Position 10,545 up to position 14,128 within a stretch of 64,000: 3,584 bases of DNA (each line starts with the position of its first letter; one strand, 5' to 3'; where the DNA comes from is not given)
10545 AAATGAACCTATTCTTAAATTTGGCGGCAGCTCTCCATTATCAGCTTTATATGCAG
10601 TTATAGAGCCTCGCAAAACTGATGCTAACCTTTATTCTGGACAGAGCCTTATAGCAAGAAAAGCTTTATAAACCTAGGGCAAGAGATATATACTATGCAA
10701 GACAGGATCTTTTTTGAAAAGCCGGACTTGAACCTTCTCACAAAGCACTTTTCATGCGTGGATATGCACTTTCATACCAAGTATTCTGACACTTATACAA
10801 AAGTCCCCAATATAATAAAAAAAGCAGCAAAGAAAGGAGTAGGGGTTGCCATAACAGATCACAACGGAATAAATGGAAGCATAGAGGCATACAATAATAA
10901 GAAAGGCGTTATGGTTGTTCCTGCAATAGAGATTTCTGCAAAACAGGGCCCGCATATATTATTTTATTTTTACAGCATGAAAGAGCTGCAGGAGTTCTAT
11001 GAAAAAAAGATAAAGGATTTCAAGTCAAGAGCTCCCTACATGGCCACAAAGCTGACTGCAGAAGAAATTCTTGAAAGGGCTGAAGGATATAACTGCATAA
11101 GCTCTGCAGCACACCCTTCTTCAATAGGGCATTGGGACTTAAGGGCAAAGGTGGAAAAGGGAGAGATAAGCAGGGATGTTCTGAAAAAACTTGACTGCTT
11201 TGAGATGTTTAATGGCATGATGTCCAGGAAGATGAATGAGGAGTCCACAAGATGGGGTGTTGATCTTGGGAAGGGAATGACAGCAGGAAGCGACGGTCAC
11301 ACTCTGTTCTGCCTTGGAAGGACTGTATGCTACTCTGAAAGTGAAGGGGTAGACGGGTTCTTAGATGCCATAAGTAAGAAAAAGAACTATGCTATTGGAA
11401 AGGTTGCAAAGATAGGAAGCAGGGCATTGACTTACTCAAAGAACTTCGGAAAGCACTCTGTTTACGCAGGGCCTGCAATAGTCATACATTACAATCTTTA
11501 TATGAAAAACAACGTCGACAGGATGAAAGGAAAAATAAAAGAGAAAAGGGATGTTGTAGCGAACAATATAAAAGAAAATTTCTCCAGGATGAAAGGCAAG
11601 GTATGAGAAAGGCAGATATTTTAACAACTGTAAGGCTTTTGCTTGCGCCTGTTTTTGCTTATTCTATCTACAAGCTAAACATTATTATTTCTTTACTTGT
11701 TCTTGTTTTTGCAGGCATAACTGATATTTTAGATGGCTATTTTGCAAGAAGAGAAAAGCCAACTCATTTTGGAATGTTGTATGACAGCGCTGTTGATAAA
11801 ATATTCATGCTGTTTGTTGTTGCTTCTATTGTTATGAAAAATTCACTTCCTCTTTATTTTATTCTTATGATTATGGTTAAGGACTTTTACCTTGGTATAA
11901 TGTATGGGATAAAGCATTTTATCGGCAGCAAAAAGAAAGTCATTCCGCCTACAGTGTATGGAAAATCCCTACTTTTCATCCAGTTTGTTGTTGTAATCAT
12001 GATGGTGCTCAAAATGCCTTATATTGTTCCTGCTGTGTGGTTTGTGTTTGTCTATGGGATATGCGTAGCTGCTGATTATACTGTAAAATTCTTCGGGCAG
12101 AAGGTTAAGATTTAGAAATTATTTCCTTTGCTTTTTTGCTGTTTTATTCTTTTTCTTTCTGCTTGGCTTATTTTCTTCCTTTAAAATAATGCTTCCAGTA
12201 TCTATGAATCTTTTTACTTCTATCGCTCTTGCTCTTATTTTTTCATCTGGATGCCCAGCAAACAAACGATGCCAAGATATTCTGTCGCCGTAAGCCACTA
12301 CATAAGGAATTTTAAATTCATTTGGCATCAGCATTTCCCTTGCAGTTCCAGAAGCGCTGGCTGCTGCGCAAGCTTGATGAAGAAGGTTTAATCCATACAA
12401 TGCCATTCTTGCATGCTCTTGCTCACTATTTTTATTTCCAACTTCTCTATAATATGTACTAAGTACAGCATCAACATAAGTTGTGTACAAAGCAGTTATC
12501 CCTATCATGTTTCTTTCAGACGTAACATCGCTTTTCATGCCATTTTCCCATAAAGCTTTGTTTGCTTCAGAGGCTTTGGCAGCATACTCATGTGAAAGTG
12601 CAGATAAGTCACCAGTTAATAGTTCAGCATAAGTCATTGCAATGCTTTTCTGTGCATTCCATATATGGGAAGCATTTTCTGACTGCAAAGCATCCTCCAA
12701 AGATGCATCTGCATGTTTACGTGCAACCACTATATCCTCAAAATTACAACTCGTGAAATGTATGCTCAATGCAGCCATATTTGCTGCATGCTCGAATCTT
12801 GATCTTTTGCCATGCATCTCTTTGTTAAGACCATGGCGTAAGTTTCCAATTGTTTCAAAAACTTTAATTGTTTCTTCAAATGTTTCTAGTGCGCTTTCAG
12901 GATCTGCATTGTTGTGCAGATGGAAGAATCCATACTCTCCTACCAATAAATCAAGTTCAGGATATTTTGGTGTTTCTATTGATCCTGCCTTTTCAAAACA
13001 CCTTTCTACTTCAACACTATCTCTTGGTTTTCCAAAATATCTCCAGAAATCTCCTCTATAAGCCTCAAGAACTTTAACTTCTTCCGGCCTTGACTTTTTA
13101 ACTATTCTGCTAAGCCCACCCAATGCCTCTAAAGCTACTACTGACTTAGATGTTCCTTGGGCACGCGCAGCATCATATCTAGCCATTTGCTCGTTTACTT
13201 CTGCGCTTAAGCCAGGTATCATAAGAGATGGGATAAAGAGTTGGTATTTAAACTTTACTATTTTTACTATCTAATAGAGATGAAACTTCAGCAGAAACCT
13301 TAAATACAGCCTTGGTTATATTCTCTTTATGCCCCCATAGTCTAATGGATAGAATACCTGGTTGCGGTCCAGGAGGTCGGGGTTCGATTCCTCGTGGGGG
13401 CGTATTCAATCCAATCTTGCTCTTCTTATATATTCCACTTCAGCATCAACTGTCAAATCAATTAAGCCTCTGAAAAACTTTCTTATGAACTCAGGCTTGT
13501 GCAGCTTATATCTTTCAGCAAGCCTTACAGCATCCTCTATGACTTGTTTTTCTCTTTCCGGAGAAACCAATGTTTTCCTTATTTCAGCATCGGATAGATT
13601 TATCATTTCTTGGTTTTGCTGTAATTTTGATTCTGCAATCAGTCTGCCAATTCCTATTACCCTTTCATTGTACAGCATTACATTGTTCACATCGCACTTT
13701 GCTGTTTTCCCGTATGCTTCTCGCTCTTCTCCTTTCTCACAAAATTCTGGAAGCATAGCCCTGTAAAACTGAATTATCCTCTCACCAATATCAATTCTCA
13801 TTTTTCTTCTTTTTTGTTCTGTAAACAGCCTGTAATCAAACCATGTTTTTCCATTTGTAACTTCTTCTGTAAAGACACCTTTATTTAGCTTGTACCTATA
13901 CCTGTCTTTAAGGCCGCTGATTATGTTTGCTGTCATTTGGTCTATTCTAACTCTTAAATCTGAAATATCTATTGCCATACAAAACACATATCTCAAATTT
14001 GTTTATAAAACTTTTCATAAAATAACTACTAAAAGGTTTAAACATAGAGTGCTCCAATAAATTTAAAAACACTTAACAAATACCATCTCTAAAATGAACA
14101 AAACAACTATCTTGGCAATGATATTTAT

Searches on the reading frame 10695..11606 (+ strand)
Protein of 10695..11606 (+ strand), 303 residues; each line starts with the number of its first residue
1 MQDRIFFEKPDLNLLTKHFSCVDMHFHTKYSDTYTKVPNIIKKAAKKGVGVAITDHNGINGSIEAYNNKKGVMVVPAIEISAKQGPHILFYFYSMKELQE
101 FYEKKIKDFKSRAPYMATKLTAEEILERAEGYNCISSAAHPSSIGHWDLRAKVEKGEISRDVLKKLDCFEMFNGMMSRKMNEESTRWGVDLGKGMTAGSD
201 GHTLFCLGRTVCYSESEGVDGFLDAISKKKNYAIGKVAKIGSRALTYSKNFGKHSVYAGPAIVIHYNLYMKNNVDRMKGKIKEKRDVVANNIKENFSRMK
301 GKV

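Call 7: search_protein_families(library=pfam, proteins=[window:10695-11606:+], max_evalue=0.01)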
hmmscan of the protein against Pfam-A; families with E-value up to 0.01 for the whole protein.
window:10695-11606:+ (303 aa): 2 families
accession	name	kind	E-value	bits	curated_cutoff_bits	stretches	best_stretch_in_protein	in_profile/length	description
PF02811.25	PHP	-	6.8e-09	36.7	26.4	1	23-151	1-133/164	PHP domain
PF13263.12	PHP_C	-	4e-05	23.5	21.3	1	181-230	4-55/56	PHP-associated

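Call 17: find_encoding_contigs(protein=window:10695-11606:+, flank=6000, max_places=10)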
Protein window:10695-11606:+ (303 aa): no gene with exactly this product is on record in the collection.

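Call 58: find_homologous_proteins(query=window:10695-11606:+)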
Query window:10695-11606:+ (303 aa): 62 proteins with E <= 0.001 among 822 candidates.
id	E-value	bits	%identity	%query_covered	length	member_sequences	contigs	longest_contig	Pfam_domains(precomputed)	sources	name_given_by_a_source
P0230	6.5e-202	687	100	100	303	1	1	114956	PF02811.27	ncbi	-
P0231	1.0e-78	283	47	94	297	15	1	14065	PF13263.13,PF02811.27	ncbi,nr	ncbi:MAG TPA: PHP domain-containing protein [Candidatus Nanoarchaeia archaeon]|nr:PHP domain-contain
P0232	2.5e-76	275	46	98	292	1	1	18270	PF13263.13,PF02811.27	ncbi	ncbi:PHP domain-containing protein [candidate division KSB1 bacterium]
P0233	9.9e-76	273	46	94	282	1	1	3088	PF13263.13,PF02811.27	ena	-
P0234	1.8e-74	269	46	98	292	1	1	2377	PF13263.13,PF02811.27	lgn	-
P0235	5.4e-74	268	43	97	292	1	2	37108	PF13263.13,PF02811.27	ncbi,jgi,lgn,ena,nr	ncbi:histidinol-phosphatase [Candidatus Woesearchaeota archaeon CG10_big_fil_rev_8_21_14_0_10_44_13]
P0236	5.7e-71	258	48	86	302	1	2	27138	PF13263.13,PF02811.27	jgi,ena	jgi:hypothetical protein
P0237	8.5e-70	254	40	98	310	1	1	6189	PF13263.13,PF02811.27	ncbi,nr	ncbi:PHP domain-containing protein [Candidatus Woesearchaeota archaeon]|nr:MAG: PHP domain-containin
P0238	1.1e-68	250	42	98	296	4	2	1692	PF13263.13,PF02811.27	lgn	-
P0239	5.5e-68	248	42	100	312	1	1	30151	PF13263.13,PF02811.27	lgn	-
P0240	4.3e-67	245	43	90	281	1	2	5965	PF13263.13,PF02811.27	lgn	-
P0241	1.6e-66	243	40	99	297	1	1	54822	PF13263.13,PF02811.27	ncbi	ncbi:MAG: PHP-associated domain-containing protein [Candidatus Woesearchaeota archaeon]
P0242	6.5e-66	241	46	86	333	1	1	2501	PF13263.13,PF02811.27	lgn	-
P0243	6.9e-65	238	40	100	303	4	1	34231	PF13263.13,PF02811.27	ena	-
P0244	8.0e-65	237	43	85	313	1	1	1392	PF13263.13,PF02811.27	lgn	-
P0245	1.9e-62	230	38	97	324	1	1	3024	PF13263.13,PF02811.27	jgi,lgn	jgi:predicted metal-dependent phosphoesterase TrpH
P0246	2.3e-62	229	39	93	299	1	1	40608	PF13263.13,PF02811.27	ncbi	-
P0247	7.5e-62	228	43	87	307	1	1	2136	PF13263.13,PF02811.27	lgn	-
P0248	1.0e-60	224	38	93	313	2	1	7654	PF02811.27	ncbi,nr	ncbi:PHP domain-containing protein [Candidatus Woesearchaeota archaeon]|nr:PHP domain-containing pro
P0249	6.0e-60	221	43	80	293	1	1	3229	PF13263.13,PF02811.27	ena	-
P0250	3.3e-59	219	40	92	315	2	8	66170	PF13263.13,PF02811.27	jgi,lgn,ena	-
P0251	3.9e-59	219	43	84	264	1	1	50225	PF13263.13,PF02811.27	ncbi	ncbi:MAG: PHP domain-containing protein, partial [Candidatus Woesearchaeota archaeon]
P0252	6.3e-55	205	44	77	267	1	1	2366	PF13263.13,PF02811.27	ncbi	-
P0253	1.1e-54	204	42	82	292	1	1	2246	PF13263.13,PF02811.27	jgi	jgi:predicted metal-dependent phosphoesterase TrpH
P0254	3.3e-54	203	39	86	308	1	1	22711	PF13263.13,PF02811.27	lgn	-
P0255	1.1e-53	201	41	80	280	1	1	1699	PF13263.13,PF02811.27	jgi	jgi:predicted metal-dependent phosphoesterase TrpH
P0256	1.8e-53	200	38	93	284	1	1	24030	PF13263.13,PF02811.27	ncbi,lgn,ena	-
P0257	9.2e-52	195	40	89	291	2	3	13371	PF13263.13,PF02811.27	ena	-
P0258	8.1e-51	191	38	89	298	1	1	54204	PF13263.13,PF02811.27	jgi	-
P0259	2.0e-49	187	41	79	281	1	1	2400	PF13263.13,PF02811.27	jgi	jgi:predicted metal-dependent phosphoesterase TrpH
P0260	3.9e-48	183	40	77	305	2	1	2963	PF13263.13,PF02811.27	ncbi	-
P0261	8.2e-48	182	40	77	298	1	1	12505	PF13263.13,PF02811.27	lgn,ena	-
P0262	1.2e-47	181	39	75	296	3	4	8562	PF13263.13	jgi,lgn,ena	-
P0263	4.8e-46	176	39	82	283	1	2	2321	PF13263.13,PF02811.27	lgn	-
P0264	1.2e-45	175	41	77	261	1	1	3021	PF13263.13,PF02811.27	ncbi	-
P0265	9.5e-45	172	39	83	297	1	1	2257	PF13263.13,PF02811.27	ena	-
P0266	6.6e-44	169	34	93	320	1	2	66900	PF13263.13,PF02811.27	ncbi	-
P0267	1.2e-43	168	36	93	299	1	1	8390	PF13263.13,PF02811.27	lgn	-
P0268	1.6e-43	168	40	75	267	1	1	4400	PF13263.13,PF02811.27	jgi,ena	-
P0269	3.5e-42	163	34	75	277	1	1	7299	PF13263.13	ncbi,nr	ncbi:PHP domain-containing protein [Candidatus Woesearchaeota archaeon]|nr:PHP domain-containing pro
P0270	3.4e-41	160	38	82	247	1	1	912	PF13263.13,PF02811.27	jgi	jgi:predicted metal-dependent phosphoesterase TrpH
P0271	3.5e-41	160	41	78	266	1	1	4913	PF13263.13,PF02811.27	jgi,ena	-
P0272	3.6e-40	157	34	77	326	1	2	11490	PF13263.13,PF02811.27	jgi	jgi:predicted metal-dependent phosphoesterase TrpH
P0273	2.2e-39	154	37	74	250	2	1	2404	PF13263.13,PF02811.27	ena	-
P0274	3.2e-39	153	37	82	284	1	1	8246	PF13263.13,PF02811.27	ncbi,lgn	-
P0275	1.7e-38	151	36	78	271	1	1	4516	PF13263.13,PF02811.27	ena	-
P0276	4.8e-38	150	38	86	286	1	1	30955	PF02811.27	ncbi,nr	ncbi:MAG: PHP domain-containing protein [Candidatus Nanoarchaeia archaeon]|nr:PHP domain-containing 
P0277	6.8e-38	149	39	78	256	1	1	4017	PF13263.13,PF02811.27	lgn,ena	-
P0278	1.3e-37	148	36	80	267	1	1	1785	PF13263.13,PF02811.27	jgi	-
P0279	2.5e-36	144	35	73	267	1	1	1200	PF13263.13,PF02811.27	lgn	-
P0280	2.2e-30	124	33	75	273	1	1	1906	PF13263.13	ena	-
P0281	7.5e-30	123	36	71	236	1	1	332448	PF13263.13,PF02811.27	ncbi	-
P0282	7.5e-30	123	30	80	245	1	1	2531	PF13263.13,PF02811.27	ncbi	-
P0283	3.0e-29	121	35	78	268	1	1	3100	PF13263.13,PF02811.27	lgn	-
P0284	2.1e-27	115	31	90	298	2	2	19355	PF13263.13,PF02811.27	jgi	jgi:predicted metal-dependent phosphoesterase TrpH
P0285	1.2e-25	109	35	75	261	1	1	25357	PF13263.13,PF02811.27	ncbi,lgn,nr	ncbi:PHP domain-containing protein [Candidatus Woesearchaeota archaeon]|nr:PHP domain-containing pro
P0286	2.7e-23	101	35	62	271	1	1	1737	PF13263.13,PF02811.27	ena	-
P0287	5.6e-23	100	34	67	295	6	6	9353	PF13263.13,PF02811.27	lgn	-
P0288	1.4e-13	69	33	66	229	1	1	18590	PF13263.13,PF02811.27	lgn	-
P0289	7.8e-11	60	32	62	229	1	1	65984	PF13263.13,PF02811.27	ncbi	-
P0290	1.6e-9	56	30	62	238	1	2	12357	PF13263.13,PF02811.27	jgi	-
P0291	2.4e-5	42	33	64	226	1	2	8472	PF13263.13,PF02811.27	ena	-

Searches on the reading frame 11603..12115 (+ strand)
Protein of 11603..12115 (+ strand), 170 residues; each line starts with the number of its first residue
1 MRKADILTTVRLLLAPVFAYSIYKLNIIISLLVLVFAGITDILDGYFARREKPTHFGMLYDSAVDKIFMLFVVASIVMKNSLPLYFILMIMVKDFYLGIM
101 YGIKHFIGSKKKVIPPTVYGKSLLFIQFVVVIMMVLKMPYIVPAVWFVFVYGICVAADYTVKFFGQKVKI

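Call 27: find_encoding_contigs(protein=window:11603-12115:+, flank=4000, max_places=6)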
Protein window:11603-12115:+ (170 aa): 1 contig read that carries it; 1 place shown.
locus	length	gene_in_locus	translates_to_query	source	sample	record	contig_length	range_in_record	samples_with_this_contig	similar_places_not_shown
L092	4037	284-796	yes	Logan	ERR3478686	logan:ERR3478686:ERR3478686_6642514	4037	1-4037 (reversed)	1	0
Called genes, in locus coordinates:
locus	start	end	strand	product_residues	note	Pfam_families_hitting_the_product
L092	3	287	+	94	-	?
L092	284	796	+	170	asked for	PF01066:CDP-OH_P_transf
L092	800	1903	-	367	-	-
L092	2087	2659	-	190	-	PF01817:CM_2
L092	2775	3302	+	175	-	-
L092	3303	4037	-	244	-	?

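Call 53: search_protein_families(library=pfam, proteins=[window:11603-12115:+], max_evalue=0.001)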
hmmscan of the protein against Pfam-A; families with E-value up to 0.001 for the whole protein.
window:11603-12115:+ (170 aa): 1 family
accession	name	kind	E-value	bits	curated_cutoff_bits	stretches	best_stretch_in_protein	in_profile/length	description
PF01066.26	CDP-OH_P_transf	-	6.8e-24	85.4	22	1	4-146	4-140/152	CDP-alcohol phosphatidyltransferase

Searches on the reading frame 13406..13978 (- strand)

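Call 53: search_protein_families(library=pfam, proteins=[window:13406-13978:-], max_evalue=0.001)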
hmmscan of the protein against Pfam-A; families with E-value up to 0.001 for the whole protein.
window:13406-13978:- (190 aa): 1 family
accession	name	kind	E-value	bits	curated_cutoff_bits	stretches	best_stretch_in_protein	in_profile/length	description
PF01817.26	CM_2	-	5.6e-08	33.3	27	1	90-180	3-79/80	Chorismate mutase type II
